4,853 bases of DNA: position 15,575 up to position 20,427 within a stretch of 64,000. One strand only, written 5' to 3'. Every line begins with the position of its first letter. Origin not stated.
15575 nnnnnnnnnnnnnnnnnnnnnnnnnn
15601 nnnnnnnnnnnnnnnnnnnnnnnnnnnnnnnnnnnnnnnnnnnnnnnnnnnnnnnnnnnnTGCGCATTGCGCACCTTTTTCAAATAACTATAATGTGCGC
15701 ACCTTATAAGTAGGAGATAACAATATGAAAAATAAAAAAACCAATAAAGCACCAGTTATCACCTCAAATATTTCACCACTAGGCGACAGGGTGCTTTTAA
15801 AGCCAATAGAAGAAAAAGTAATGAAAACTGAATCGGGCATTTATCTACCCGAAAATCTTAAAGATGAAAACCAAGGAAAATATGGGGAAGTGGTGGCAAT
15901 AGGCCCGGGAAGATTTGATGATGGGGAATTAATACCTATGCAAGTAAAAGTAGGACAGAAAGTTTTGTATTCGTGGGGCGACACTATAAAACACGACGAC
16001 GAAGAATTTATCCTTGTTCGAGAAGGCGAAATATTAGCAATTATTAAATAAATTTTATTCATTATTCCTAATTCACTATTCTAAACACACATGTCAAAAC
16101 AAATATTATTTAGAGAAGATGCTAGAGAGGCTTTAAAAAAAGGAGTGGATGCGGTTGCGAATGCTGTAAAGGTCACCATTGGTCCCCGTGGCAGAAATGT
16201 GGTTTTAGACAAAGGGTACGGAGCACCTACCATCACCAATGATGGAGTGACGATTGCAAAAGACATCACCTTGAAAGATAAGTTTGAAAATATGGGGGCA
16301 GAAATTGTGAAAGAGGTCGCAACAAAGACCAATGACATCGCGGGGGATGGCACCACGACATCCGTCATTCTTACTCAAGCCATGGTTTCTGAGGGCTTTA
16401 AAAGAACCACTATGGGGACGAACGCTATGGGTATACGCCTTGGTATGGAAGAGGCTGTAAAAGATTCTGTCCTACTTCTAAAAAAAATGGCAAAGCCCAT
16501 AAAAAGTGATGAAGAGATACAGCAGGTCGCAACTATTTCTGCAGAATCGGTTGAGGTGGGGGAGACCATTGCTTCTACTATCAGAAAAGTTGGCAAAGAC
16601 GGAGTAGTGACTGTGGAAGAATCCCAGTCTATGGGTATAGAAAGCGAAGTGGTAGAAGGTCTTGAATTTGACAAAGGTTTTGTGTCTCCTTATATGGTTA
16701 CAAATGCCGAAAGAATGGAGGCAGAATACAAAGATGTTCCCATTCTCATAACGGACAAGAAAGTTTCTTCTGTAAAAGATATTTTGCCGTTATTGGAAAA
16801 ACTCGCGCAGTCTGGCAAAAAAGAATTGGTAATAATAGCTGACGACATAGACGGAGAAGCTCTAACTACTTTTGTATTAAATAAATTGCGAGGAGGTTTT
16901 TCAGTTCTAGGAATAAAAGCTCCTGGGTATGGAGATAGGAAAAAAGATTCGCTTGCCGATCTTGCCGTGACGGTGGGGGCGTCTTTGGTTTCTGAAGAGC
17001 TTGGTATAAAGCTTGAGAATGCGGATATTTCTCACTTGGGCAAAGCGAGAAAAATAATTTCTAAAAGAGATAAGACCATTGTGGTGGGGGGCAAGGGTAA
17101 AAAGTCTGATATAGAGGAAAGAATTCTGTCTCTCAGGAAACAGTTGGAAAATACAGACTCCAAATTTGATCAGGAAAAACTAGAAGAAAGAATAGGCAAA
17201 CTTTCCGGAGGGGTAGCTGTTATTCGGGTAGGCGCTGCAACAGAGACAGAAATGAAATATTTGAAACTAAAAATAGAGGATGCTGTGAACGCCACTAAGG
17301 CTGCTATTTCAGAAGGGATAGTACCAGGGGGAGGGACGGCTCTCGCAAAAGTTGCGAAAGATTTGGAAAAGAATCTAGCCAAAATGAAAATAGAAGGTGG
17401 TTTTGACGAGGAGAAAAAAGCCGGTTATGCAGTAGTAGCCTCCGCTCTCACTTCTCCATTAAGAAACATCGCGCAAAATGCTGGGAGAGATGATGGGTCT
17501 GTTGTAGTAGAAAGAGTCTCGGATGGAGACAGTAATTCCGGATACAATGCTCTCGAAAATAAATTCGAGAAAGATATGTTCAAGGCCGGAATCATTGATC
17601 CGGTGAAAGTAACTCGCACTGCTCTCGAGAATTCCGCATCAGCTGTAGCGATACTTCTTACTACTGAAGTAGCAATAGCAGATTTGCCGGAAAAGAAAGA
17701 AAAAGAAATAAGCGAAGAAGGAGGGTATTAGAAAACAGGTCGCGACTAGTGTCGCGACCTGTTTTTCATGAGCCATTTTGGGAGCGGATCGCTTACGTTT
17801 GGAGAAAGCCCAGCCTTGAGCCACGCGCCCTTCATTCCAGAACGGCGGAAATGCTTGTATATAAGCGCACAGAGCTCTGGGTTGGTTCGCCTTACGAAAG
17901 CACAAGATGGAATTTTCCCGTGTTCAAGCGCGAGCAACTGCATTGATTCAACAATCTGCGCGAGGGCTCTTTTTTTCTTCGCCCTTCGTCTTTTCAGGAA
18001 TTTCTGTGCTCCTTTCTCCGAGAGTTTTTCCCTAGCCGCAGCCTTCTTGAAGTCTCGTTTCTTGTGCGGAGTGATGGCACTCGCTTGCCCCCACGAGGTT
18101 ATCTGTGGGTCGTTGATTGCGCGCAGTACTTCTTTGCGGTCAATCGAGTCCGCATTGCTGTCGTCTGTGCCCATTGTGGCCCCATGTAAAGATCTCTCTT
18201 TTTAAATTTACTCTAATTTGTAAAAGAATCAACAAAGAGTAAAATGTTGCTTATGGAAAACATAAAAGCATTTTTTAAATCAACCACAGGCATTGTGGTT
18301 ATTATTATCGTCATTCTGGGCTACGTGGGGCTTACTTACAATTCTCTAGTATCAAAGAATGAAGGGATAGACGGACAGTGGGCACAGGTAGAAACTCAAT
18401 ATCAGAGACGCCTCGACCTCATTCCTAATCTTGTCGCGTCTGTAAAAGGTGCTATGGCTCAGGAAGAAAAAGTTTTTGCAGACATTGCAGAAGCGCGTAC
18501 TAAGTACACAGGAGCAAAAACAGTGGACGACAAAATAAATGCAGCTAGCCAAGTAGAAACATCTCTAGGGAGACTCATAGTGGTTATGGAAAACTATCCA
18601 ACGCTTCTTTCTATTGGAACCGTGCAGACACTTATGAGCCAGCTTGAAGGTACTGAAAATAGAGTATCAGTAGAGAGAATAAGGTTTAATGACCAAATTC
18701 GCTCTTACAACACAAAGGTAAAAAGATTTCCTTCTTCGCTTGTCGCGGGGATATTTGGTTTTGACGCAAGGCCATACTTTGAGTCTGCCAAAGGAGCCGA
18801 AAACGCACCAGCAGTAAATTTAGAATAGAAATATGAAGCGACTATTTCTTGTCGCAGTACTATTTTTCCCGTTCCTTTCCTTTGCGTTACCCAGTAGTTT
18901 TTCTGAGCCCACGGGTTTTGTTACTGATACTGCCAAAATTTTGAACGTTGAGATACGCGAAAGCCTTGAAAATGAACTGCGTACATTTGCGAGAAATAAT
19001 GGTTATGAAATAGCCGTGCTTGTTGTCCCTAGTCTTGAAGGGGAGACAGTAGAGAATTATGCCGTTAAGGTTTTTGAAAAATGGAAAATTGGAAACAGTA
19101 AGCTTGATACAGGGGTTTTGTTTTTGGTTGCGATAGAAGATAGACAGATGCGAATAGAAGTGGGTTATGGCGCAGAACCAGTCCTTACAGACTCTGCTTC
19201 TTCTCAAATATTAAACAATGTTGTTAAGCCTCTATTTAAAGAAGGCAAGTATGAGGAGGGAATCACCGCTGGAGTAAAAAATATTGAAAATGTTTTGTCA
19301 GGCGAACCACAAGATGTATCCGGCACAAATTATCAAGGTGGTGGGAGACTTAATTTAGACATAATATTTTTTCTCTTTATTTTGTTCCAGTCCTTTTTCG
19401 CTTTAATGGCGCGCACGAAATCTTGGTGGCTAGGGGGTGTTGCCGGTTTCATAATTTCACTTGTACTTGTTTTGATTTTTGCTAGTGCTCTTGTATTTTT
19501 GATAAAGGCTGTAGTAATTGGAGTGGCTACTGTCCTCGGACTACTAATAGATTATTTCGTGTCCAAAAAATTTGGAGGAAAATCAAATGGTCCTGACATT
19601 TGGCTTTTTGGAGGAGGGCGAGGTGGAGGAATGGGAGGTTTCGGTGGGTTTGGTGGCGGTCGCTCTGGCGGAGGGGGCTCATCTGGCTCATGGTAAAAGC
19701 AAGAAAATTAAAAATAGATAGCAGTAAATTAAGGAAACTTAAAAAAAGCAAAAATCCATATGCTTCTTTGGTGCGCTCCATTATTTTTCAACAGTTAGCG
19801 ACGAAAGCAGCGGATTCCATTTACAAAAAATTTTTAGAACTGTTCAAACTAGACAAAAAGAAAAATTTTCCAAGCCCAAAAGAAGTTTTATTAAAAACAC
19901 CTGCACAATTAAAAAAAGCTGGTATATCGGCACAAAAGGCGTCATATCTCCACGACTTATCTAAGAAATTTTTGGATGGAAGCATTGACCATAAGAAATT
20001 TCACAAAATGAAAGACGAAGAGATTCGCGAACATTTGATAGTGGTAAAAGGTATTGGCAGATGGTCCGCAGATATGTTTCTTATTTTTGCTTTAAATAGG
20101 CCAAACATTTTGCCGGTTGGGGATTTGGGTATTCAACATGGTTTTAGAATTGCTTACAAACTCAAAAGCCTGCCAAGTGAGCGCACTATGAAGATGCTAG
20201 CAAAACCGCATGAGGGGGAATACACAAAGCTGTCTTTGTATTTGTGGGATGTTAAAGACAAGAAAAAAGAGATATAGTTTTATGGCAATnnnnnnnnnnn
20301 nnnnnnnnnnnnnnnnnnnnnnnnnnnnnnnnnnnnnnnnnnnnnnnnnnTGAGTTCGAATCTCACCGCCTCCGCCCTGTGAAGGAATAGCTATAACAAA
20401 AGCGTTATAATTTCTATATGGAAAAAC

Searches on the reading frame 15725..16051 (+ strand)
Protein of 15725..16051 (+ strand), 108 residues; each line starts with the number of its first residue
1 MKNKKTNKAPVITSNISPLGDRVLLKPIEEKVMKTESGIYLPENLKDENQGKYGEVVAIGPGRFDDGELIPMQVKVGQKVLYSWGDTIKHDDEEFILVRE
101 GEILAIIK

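Call 65: search_protein_families(library=pfam, proteins=[window:15725-16051:+], max_evalue=0.001)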
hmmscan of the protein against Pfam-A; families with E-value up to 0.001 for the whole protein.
window:15725-16051:+ (108 aa): 1 family
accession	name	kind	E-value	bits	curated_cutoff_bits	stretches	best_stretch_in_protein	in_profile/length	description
PF00166.26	Cpn10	-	3.4e-23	81.9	21.1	1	15-107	1-93/93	Chaperonin 10 Kd subunit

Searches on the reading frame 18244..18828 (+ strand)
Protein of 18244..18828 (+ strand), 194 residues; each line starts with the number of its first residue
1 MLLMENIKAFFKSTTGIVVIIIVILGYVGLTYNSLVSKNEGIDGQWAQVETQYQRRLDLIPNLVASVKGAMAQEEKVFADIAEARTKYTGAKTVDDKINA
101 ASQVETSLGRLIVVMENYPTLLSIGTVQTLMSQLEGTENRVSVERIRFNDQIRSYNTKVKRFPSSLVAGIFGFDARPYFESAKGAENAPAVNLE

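Call 66: search_protein_families(library=pfam, proteins=[window:18244-18828:+], max_evalue=0.001)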
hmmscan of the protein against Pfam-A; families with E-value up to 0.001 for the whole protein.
window:18244-18828:+ (194 aa): 1 family
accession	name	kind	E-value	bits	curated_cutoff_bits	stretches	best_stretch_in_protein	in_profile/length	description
PF04011.17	LemA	-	2.7e-51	173.7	26.2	1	45-192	1-148/149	LemA family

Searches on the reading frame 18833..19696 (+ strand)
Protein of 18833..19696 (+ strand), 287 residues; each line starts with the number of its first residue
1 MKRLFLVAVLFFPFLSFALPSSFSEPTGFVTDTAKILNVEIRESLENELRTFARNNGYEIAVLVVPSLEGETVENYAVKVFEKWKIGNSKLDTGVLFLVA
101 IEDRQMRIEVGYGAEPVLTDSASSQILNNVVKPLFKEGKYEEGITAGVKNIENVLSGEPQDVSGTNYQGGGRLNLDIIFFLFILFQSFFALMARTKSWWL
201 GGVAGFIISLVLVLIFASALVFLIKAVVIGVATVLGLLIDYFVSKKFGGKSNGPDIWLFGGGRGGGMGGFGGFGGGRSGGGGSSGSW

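Call 66: search_protein_families(library=pfam, proteins=[window:18833-19696:+], max_evalue=0.001)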
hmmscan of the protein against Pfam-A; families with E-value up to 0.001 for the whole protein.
window:18833-19696:+ (287 aa): 1 family
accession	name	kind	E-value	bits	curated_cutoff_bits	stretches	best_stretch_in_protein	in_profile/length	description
PF04536.20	TPM_phosphatase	-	3.8e-39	134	22.1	1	30-153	1-124/125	TPM domain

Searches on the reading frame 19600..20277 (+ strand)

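Call 66: search_protein_families(library=pfam, proteins=[window:19600-20277:+], max_evalue=0.001)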
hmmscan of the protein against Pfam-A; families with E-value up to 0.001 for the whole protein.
window:19600-20277:+ (225 aa): 1 family
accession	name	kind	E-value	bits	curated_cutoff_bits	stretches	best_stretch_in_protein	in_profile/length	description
PF00730.31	HhH-GPD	-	2e-16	60.7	26.2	1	58-199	1-101/108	HhH-GPD superfamily base excision DNA repair protein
